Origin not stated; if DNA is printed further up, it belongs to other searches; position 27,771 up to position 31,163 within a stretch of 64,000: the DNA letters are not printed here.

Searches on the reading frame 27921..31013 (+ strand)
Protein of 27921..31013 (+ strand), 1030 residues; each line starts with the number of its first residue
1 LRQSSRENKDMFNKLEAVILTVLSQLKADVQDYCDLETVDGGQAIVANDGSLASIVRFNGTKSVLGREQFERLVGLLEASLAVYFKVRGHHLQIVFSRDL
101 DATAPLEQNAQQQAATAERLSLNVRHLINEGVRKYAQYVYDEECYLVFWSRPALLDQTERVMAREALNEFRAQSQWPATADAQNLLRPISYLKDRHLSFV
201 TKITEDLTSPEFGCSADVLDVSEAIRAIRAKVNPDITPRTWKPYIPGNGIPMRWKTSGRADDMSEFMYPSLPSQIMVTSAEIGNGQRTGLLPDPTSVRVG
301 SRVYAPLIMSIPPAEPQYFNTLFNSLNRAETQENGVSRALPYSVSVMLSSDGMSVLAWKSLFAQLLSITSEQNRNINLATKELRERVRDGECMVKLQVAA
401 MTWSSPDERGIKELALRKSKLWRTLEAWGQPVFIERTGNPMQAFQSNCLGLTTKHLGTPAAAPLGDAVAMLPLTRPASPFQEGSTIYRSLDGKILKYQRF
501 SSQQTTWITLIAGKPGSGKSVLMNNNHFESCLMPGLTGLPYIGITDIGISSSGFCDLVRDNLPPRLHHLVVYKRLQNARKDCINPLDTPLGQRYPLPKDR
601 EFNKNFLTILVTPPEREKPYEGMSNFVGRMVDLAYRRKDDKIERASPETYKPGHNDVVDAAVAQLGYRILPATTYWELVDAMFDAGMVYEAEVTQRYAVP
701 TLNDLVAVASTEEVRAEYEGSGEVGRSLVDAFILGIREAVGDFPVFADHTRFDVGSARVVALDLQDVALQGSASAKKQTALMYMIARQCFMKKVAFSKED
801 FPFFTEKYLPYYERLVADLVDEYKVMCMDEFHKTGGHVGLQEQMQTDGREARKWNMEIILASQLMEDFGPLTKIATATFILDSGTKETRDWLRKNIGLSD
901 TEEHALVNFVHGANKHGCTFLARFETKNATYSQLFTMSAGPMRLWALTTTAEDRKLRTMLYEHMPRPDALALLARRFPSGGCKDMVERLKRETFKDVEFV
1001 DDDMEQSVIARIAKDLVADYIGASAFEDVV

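Call 4: search_protein_families(library=pfam, proteins=[window:27921-31013:+], max_evalue=0.01)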
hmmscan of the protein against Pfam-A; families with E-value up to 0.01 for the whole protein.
window:27921-31013:+ (1030 aa): 0 families

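Call 24: search_protein_families(library=ncbifam, proteins=[window:27921-31013:+], max_evalue=0.01)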
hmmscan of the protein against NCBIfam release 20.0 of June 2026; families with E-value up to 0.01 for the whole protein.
window:27921-31013:+ (1030 aa): 2 families
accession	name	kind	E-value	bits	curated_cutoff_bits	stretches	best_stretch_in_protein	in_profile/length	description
TIGR02746.1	TraC-F-type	equivalog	0.00018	19.5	567.05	0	467-529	391-453/800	type IV secretion system protein TraC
TIGR00929.1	VirB4_CagE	subfamily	0.00038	18.8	643.1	0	509-524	440-455/792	VirB4 family type IV secretion/conjugal transfer ATPase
